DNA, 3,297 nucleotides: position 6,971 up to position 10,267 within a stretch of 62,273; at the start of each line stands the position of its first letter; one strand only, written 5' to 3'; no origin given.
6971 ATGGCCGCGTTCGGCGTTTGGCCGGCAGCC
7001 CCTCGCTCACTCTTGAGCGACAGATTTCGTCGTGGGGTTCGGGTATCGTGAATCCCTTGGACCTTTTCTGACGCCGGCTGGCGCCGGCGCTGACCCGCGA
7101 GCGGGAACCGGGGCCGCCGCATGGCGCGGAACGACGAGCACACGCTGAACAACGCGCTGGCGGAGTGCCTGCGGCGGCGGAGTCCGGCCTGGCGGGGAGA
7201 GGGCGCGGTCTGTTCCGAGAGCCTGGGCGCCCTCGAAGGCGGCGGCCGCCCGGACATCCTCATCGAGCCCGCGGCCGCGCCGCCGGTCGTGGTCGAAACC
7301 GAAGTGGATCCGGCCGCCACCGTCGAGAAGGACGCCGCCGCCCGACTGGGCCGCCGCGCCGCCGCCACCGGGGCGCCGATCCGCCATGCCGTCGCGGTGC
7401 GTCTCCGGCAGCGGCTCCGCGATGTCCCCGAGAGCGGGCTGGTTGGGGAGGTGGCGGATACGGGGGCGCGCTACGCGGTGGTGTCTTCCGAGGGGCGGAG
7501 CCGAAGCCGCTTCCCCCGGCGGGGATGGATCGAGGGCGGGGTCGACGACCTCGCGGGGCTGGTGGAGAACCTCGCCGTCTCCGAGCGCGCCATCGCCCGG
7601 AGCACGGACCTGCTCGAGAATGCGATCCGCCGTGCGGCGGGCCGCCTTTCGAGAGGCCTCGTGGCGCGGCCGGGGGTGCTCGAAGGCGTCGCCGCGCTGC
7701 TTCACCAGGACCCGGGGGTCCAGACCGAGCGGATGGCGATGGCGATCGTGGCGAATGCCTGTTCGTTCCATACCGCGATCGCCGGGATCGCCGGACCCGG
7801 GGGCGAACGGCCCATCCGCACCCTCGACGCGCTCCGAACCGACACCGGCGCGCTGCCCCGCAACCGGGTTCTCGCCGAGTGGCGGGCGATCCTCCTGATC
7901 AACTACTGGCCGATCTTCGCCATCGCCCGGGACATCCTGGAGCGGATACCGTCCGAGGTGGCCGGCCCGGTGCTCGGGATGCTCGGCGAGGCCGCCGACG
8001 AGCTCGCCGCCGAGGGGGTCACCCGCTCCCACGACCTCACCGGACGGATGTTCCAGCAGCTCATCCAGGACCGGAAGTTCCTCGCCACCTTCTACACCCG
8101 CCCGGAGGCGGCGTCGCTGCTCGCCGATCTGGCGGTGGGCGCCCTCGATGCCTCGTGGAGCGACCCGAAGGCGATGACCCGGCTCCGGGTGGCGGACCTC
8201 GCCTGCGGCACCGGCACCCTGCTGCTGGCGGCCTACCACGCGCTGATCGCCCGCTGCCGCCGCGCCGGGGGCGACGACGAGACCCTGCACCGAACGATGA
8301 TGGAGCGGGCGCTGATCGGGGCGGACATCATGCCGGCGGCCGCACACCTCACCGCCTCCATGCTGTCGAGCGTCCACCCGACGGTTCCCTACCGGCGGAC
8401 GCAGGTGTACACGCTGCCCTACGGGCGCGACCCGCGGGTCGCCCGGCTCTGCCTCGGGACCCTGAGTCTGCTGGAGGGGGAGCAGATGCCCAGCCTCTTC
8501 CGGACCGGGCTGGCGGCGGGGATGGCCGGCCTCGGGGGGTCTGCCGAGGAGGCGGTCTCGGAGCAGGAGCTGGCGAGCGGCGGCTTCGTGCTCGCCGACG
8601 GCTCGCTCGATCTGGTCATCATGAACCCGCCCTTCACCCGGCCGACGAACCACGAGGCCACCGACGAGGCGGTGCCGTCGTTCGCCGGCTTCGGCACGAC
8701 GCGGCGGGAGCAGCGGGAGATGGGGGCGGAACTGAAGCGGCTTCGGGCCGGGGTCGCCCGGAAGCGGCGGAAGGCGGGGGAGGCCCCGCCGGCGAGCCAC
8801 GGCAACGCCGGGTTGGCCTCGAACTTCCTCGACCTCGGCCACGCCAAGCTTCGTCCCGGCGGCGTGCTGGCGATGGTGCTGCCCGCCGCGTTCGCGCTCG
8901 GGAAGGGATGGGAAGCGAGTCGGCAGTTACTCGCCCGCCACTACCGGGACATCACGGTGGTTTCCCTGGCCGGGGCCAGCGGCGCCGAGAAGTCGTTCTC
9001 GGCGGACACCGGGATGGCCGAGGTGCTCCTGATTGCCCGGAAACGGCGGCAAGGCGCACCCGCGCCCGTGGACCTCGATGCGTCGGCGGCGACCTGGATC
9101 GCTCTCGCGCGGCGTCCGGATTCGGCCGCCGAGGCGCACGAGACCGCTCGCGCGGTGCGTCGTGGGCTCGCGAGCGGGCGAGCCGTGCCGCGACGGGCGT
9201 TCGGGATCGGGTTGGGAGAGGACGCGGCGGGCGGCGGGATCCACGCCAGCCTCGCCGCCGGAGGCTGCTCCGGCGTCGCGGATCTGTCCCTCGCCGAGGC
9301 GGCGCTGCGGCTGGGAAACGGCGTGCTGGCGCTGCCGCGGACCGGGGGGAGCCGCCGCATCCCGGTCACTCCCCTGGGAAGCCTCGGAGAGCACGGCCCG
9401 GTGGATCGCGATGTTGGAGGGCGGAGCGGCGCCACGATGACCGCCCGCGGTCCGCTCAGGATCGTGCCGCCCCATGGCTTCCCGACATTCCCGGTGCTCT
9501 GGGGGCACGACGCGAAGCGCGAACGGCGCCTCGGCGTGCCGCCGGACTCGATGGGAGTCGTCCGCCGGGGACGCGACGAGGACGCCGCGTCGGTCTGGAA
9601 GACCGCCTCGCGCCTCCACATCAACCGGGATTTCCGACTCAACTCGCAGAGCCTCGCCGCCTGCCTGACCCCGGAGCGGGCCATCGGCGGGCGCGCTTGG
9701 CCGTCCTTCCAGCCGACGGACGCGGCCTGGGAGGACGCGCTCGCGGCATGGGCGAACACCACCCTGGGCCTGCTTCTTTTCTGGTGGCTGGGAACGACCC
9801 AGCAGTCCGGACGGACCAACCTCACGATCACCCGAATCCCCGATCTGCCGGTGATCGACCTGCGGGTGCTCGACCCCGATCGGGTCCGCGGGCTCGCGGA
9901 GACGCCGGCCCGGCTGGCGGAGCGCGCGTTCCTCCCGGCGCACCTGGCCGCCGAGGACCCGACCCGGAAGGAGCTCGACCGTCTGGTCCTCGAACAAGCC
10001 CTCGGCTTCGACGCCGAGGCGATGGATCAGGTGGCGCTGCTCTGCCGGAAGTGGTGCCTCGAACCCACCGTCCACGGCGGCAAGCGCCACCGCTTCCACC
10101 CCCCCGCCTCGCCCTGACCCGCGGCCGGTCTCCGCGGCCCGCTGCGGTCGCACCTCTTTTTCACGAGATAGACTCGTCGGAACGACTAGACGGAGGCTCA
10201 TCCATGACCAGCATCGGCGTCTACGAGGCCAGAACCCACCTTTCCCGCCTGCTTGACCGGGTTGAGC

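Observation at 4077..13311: Candidate defence/addiction island bracketed by inverted ATPase paralogs: HipA kinase + large orphan MTase + P-loop ATPases + PIN toxin + repeat arrays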

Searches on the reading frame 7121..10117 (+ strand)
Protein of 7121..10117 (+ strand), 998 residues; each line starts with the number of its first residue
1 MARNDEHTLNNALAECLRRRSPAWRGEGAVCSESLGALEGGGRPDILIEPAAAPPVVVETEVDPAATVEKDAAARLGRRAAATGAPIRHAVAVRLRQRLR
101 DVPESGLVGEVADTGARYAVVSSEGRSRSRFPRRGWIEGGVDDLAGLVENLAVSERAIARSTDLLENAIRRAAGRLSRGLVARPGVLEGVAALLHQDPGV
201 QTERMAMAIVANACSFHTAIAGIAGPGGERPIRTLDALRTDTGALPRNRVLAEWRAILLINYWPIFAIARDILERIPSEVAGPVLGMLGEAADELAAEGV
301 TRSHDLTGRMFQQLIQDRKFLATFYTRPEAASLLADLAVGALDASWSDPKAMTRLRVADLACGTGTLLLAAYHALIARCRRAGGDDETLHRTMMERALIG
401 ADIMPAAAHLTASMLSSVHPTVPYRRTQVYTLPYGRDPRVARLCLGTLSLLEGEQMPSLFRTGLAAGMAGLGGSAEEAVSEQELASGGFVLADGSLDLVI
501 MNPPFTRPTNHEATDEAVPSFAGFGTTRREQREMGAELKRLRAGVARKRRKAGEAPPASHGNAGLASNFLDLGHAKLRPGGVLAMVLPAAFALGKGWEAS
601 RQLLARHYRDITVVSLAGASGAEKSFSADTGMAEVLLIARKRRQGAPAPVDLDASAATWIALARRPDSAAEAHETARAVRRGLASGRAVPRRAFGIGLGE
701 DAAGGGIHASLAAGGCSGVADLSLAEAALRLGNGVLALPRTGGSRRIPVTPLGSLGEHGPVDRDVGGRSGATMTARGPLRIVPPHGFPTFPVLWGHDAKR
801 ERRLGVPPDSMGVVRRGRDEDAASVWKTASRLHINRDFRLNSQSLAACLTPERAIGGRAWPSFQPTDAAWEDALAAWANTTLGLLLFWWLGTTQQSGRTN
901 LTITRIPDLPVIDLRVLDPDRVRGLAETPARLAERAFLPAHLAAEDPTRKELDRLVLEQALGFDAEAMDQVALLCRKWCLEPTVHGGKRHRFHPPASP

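Call 5: search_protein_families(library=pfam, proteins=[window:7121-10117:+], max_evalue=0.01)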
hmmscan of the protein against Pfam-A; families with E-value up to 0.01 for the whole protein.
window:7121-10117:+ (998 aa): 1 family
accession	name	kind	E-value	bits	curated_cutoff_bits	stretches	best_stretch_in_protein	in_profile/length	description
PF05175.20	MTS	-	0.0076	16.3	23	0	492-510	95-113/170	Methyltransferase small domain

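Call 6: search_protein_families(library=padloc, proteins=[window:7121-10117:+], max_evalue=0.01)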
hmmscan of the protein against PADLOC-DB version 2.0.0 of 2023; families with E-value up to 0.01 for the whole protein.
window:7121-10117:+ (998 aa): 14 families
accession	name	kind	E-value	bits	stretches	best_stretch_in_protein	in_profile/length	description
PDLC04134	mad2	-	1.4e-10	38.7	1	304-643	251-447/492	mads_2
PDLC03338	MTase_II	-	2.1e-08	31.3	1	318-418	126-216/604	Type II methyltransferase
PDLC03348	MTase_II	-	1.4e-06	25.1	1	302-412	199-306/727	Type II methyltransferase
PDLC03630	REase_MTase_IIG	-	3.1e-05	20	1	302-412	349-462/1100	Type IIG restriction enzyme-methyltransferase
PDLC03021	MTase_I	-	9.1e-05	19.4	0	356-411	187-241/491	Type I methyltransferase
PDLC02525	PglX|PglXI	-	0.00011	19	1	354-413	284-343/607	PglX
PDLC03631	REase_MTase_IIG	-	0.00076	15.5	0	318-382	306-372/1086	Type IIG restriction enzyme-methyltransferase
PDLC03623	REase_MTase_IIG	-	0.0016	14.3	1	314-414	295-390/1022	Type IIG restriction enzyme-methyltransferase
PDLC02521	PglX|PglXI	-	0.0018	14.2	1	350-412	304-366/1174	PglX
PDLC03026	MTase_I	-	0.0021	15.2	0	356-412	166-222/487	Type I methyltransferase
PDLC02529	PglX|PglXI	-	0.0026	13.5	1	352-509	226-371/1189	PglX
PDLC03226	MTase_II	-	0.0031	14.2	0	313-372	8-62/579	Type II methyltransferase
PDLC03600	REase_MTase_IIG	-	0.0037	13.2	1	354-412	301-359/1205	Type IIG restriction enzyme-methyltransferase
PDLC03024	MTase_I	-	0.0058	13.1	0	333-408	301-382/628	Type I methyltransferase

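Call 7: search_protein_families(library=ncbifam, proteins=[window:7121-10117:+], max_evalue=0.01)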
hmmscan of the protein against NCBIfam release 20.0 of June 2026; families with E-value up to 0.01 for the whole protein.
window:7121-10117:+ (998 aa): 2 families
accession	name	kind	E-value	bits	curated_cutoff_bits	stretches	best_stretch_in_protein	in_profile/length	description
TIGR03534.1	RF_mod_PrmC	equivalog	0.0026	17.3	199.1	0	323-411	66-128/253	peptide chain release factor N(5)-glutamine methyltransferase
NF047738.1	antiphage_MADS2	equivalog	0.006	14.9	720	0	484-616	440-544/654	methylation-associated defense system DNA methyltransferase MAD2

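Call 12: find_homologous_proteins(query=window:7121-10117:+, max_evalue=0.00001)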
Query window:7121-10117:+ (998 aa): 3131 proteins with E <= 0.00001 among 8000 candidates; the best 120 are listed.
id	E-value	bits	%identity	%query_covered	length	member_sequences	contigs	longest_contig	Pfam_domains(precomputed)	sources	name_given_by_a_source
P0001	0.0e+0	1914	88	100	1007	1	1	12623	-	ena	-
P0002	0.0e+0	1497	71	100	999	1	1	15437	-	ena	-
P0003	0.0e+0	1468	69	100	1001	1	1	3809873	-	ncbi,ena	-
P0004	0.0e+0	1463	68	100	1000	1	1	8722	-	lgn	-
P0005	0.0e+0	1350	64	99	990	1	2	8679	-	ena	-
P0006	0.0e+0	1344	64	99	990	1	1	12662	-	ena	-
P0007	0.0e+0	1341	65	99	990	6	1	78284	-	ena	-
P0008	0.0e+0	1317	62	99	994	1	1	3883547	-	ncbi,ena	-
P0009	0.0e+0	1311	64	99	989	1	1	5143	-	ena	-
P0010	0.0e+0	1301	64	99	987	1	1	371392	-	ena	-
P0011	0.0e+0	1290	64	99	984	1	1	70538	-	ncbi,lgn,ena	-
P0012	0.0e+0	1288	62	99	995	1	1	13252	-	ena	-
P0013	0.0e+0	1275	61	99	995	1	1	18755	-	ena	-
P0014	0.0e+0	1269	62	99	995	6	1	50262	-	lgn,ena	-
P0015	0.0e+0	1268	61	99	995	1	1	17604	PF05175.21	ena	-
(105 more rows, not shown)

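Call 13: find_encoding_contigs(protein=P0001, flank=10000, max_places=3)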
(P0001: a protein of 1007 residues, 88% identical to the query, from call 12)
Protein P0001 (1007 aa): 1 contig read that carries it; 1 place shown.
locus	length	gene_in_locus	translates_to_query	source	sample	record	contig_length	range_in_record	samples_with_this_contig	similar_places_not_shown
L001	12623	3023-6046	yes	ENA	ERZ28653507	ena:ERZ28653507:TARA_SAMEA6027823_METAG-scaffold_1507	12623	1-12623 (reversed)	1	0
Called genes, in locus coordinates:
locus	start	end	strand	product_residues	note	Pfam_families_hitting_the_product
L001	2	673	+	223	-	?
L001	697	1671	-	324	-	-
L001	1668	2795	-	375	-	PF07883:Cupin_2 (weak)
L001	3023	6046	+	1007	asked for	-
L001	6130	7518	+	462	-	PF01637:ATPase_2 (weak), PF03008:DUF234 (faint)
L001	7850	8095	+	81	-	PF02604:PhdYeFM_antitox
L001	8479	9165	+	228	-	PF09365:DUF2461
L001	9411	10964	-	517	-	PF00501:AMP-binding, PF13193:AMP-binding_C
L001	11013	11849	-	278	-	-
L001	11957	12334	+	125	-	PF01242:PTPS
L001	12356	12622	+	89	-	?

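Call 14: find_encoding_contigs(protein=P0003, flank=10000, max_places=3)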
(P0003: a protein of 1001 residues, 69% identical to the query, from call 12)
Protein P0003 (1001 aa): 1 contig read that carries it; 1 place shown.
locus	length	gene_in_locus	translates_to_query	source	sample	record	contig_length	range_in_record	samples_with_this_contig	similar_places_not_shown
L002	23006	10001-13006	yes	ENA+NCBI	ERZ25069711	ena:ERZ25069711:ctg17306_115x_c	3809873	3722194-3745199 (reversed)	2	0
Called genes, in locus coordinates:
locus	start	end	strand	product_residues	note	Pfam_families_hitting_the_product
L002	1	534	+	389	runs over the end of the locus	PF00067:p450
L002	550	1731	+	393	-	PF05066:HARE-HTH (weak)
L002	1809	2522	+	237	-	PF06314:ADC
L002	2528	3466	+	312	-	PF02900:LigB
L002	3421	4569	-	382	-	PF13191:AAA_16 (weak)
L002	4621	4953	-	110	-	-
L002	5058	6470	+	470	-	PF13715:CarbopepD_reg_2 (faint), PF13620:CarboxypepD_reg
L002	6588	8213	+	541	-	PF01425:Amidase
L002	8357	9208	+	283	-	-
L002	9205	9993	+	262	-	PF07505:DUF5131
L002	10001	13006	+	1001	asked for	-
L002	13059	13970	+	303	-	-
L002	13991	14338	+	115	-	-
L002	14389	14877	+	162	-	PF07505:DUF5131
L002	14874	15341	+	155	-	-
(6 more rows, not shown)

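Call 15: find_encoding_contigs(protein=P0008, flank=10000, max_places=3)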
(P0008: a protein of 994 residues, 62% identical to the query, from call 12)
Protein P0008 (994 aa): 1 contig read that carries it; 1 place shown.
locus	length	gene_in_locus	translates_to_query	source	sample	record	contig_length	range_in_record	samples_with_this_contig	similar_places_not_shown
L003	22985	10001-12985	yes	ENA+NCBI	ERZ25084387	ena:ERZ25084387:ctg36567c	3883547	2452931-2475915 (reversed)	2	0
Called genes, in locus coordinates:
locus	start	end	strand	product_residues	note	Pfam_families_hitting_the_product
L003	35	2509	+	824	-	PF07626:PSD3, PF07637:PSD5, PF07631:PSD4, PF07627:PSCyt3, PF07624:PSD2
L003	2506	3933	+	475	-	PF07586:HXXSHH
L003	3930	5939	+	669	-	PF12796:Ank_2, PF13637:Ank_4 (weak), PF00023:Ank (weak), PF12796:Ank_2, PF13637:Ank_4 (weak), PF12796:Ank_2 (weak), PF13637:Ank_4 (weak), PF13857:Ank_5 (weak), +2 more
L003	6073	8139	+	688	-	PF13589:HATPase_c_3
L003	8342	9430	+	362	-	PF00145:DNA_methylase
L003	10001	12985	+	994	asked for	-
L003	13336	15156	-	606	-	PF03150:CCP_MauG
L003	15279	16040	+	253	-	PF00005:ABC_tran, PF13304:AAA_21 (weak)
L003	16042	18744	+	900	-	PF12698:ABC2_membrane_3 (weak), PF13346:ABC2_membrane_5 (weak), PF23357:DUF7088, PF09822:ABC_transp_aux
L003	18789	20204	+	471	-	PF14238:DUF4340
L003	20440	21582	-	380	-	PF00355:Rieske, PF00848:Ring_hydroxyl_A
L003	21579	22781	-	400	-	PF01571:GCV_T, PF08669:GCV_T_C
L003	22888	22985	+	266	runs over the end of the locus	PF13442:Cytochrome_CBB3, PF00034:Cytochrom_C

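Call 23: find_related_loci(query=A2, collection=genome_contigs, flank=10000)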
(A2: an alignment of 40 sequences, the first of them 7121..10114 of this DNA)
Query A2 (998 aa) in genome_contigs; peptide patterns used: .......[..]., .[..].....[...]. (x = any residue, [..] = any of these).
600 stretches matched a pattern (row limit reached: there are more); 385 encode a relative of the query (tblastn E <= 1e-3); the best 80 are kept; 80 distinct loci.
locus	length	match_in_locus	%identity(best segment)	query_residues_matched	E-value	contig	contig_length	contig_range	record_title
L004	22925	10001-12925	48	2-997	0e+0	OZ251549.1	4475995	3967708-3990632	MAG: Candidatus Marinacidobacterium sp. isolate 88176f09-942a-4e48-9e77-24fef9edb6e5 genome assembly, chromosome: 1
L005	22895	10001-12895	49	1-992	0e+0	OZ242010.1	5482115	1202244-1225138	MAG: Candidatus Latescibacterota bacterium isolate 318c57a3-5c92-4b38-acc3-b9680ed3e2d2 genome assembly, chromosome: 1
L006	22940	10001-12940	49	1-995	0e+0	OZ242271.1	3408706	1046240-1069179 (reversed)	MAG: Chloroflexota bacterium isolate 28ccf5bf-4595-479e-bad6-f18457ce53ab genome assembly, chromosome: 1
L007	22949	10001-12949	49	1-991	0e+0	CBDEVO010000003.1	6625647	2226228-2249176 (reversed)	MAG: Vicinamibacterales bacterium isolate af2fa338-4f39-4c0d-83fa-ec8062318583 genome assembly, contig: contig_3, whole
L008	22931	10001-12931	48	1-995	0e+0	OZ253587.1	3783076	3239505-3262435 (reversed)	MAG: Chloroflexota bacterium isolate c48e1457-3bc6-4d91-b545-4e17b7aa62c7 genome assembly, chromosome: 1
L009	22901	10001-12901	48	6-995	0e+0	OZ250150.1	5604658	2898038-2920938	MAG: Candidatus Latescibacterota bacterium isolate 5c13c588-1760-4ea4-89ab-5ccd14670b69 genome assembly, chromosome: 1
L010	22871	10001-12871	46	1-988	0e+0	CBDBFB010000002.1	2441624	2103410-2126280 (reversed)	MAG: uncultured Candidatus Binatia bacterium isolate 1f458a18-970d-4e2d-a946-a0f588cd1ee1 genome assembly, contig: conti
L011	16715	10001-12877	46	2-989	0e+0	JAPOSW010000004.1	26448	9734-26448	MAG: Gammaproteobacteria bacterium isolate CAR2_bin_8 NODE_605_length_26448_cov_11.3917, whole genome shotgun sequence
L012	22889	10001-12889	48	1-992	0e+0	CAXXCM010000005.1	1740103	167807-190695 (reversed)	MAG: Longimicrobiales bacterium isolate e412ea47-5c19-4bf7-87cc-fdbf85f107b6 genome assembly, contig: contig_5, whole ge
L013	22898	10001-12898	47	1-992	0e+0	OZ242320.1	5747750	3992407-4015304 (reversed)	MAG: Candidatus Latescibacterota bacterium isolate 06f19266-885c-4d39-bf7e-e57a8b9e9c03 genome assembly, chromosome: 1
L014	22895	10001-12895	47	1-989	0e+0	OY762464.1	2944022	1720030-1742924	MAG: Acidimicrobiia bacterium isolate 46c1db0d-967a-4333-83ea-8eb352737e21 genome assembly, chromosome: 1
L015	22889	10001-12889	48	1-988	0e+0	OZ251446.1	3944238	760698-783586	MAG: Alphaproteobacteria bacterium isolate 4a82845b-346e-4bd1-b170-acd391575f3a genome assembly, chromosome: 1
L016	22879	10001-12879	51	2-991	0e+0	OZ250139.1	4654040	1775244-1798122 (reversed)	MAG: Vicinamibacterales bacterium isolate 484768f3-921a-4930-8514-f507c87559ee genome assembly, chromosome: 1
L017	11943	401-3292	47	1-992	0e+0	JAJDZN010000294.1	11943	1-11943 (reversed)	MAG: Bryobacterales bacterium isolate jk18x40bins.51 k141_354687, whole genome shotgun sequence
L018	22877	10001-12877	46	2-989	0e+0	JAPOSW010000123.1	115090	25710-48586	MAG: Gammaproteobacteria bacterium isolate CAR2_bin_8 NODE_29_length_115090_cov_10.5374, whole genome shotgun sequence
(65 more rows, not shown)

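Call 24: search_solved_structures(query=A2, max_evalue=1)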
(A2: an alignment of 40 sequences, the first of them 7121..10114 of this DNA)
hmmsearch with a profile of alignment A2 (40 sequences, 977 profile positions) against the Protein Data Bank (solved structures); distinct sequences matched with E-value up to 1: 4.
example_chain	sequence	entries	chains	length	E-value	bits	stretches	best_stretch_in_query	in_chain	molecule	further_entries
8zek_A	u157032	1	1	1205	0.029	15.5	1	351-409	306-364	site-specific DNA-methyltransferase (adenine-specific)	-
9ewz_C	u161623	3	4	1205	0.046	14.9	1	351-409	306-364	Adenine-specific methyltransferase BrxX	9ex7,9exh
9ohl_C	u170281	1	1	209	0.25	12.5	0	489-507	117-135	rRNA N(6)-adenosine-methyltransferase METTL5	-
6h2u_A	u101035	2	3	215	0.27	12.3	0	489-507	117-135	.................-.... protein 5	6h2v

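Call 34: predict_structure(alignment_id=A2)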
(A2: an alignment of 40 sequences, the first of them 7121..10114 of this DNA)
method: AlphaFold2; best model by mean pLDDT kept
length: 998 residues; sequences in the alignment: 40
mean_pLDDT: 82.6   pTM: 0.85
mean pLDDT of the five models: 82.6, 81.4, 79.8, 77.4, 69.2
residues with pLDDT >= 90: 438; 70-90: 399; 50-70: 79; < 50: 82
segments of 3 or more residues with pLDDT < 50: 301-306, 315-323, 462-489, 508-525, 619-626, 628-630, 989-998
pLDDT, mean of each block of 10 residues (from residue 1): 86 93 85 88 89 86 92 93 88 94 91 92 79 93 91 72 85 92 90 82 87 89 72 91 91 86 83 93 93 78 51 49 63 93 84 89 83 91 88 89 79 85 81 78 84 67 38 29 37 89 63 38 57 83 88 82 75 93 90 82 93 76 48 84 87 91 85 93 76 88 91 87 92 91 91 94 84 77 82 88 92 92 93 83 86 91 94 96 92 72 87 94 94 90 92 96 94 92 66 35
secondary structure, 60 per line:
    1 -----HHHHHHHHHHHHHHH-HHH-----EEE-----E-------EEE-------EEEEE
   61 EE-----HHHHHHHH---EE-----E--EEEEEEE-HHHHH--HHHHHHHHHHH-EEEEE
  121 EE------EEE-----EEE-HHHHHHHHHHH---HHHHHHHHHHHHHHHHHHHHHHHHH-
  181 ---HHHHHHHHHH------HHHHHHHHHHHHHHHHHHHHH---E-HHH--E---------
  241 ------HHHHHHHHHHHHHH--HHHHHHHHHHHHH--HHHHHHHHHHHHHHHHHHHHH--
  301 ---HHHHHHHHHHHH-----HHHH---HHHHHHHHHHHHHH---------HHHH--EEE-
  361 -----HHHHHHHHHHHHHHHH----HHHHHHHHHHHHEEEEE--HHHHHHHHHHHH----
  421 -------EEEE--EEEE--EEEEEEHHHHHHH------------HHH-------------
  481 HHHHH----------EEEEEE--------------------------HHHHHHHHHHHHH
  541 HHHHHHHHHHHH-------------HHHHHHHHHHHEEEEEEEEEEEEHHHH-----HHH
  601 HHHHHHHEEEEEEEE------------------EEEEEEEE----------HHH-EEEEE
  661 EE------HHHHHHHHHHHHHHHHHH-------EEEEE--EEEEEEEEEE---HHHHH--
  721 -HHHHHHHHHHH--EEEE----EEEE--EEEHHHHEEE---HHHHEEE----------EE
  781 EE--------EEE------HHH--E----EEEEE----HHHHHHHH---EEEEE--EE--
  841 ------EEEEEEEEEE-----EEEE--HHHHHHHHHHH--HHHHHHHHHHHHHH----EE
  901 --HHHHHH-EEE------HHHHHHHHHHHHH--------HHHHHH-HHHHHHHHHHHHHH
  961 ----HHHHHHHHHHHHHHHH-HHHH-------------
elements in order (helices of 4 or more, strands of 3 or more residues): H6-20 E30-32 E46-48 E56-62 H68-75 E89-95 H97-101 H104-114 E116-122 E129-131 E137-139 H141-151 H155-179 H184-193 H200-220 H247-260 H263-275 H278-298 H304-315 H321-324 H328-341 H351-354 E357-359 H366-381 H386-397 E398-402 H405-416 E428-431 E434-437 E440-445 H446-452 H481-485 E496-501 H528-552 H566-576 E577-588 H589-592 H598-607 E608-615 E634-641 E656-662 H669-686 E694-698 E701-710 H714-718 H722-732 E735-738 E743-746 E749-751 H752-755 E756-758 H762-765 E766-768 E779-782 E791-793 E810-814 H819-826 E830-834 E847-856 E862-865 H868-878 H881-894 H903-908 E910-912 H919-931 H940-945 H947-960 H965-980 H982-985
